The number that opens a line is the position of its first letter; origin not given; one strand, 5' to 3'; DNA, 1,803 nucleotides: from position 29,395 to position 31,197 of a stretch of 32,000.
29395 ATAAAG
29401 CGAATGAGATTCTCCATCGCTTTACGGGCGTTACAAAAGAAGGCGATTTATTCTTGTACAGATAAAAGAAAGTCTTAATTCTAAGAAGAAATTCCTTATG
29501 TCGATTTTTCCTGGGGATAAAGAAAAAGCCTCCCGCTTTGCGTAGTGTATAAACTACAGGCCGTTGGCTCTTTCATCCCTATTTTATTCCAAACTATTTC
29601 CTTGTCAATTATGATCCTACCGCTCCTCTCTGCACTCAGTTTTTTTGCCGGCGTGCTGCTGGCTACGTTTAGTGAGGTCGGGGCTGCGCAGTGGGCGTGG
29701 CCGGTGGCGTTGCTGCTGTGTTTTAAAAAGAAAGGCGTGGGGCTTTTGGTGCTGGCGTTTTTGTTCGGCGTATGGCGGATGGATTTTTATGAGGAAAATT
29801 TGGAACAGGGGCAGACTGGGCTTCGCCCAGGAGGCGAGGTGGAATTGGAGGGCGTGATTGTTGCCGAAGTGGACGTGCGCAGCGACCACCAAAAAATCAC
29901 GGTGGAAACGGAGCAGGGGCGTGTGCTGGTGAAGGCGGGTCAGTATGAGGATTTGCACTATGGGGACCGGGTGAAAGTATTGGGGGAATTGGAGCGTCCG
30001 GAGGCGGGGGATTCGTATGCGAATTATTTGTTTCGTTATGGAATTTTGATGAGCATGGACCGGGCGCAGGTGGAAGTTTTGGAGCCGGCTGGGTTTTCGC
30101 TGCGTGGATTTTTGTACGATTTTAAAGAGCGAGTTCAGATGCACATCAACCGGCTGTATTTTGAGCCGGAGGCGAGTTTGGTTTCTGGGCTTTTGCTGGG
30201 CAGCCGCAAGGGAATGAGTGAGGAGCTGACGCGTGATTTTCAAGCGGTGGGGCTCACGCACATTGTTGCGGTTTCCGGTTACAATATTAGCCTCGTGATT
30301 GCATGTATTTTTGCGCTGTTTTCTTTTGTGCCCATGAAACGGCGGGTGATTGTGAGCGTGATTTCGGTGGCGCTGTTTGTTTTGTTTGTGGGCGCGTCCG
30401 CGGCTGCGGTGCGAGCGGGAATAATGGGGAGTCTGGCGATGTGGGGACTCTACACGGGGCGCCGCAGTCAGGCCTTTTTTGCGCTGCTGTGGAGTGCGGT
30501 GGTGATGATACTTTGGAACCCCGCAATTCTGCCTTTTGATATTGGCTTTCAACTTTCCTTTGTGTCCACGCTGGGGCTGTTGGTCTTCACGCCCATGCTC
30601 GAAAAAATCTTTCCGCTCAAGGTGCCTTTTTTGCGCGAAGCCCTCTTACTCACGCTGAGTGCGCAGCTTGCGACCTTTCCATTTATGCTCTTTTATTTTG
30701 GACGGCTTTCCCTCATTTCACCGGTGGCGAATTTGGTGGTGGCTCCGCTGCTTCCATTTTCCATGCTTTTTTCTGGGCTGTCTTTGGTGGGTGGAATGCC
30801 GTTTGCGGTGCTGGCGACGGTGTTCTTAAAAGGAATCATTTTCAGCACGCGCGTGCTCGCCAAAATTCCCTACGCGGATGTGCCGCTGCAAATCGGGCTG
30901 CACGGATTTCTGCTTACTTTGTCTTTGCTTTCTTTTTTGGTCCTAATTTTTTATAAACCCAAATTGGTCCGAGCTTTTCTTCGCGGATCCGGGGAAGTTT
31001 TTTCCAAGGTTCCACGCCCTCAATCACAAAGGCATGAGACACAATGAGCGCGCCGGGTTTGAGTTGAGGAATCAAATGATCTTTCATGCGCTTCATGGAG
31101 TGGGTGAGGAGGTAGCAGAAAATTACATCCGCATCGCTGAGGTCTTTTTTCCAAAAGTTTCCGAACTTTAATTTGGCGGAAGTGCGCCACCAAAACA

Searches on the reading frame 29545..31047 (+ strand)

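Call 59: search_protein_families(library=pfam, proteins=[window:29545-31047:+], max_evalue=0.001)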
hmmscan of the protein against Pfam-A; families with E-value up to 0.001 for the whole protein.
window:29545-31047:+ (500 aa): 2 families
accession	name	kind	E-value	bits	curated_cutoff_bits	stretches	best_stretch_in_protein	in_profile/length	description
PF03772.21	Competence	-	3e-47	161.7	23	1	216-469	1-265/270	Competence protein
PF13567.11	DUF4131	-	3e-09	37.2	31.6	1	44-172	25-158/165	Domain of unknown function (DUF4131)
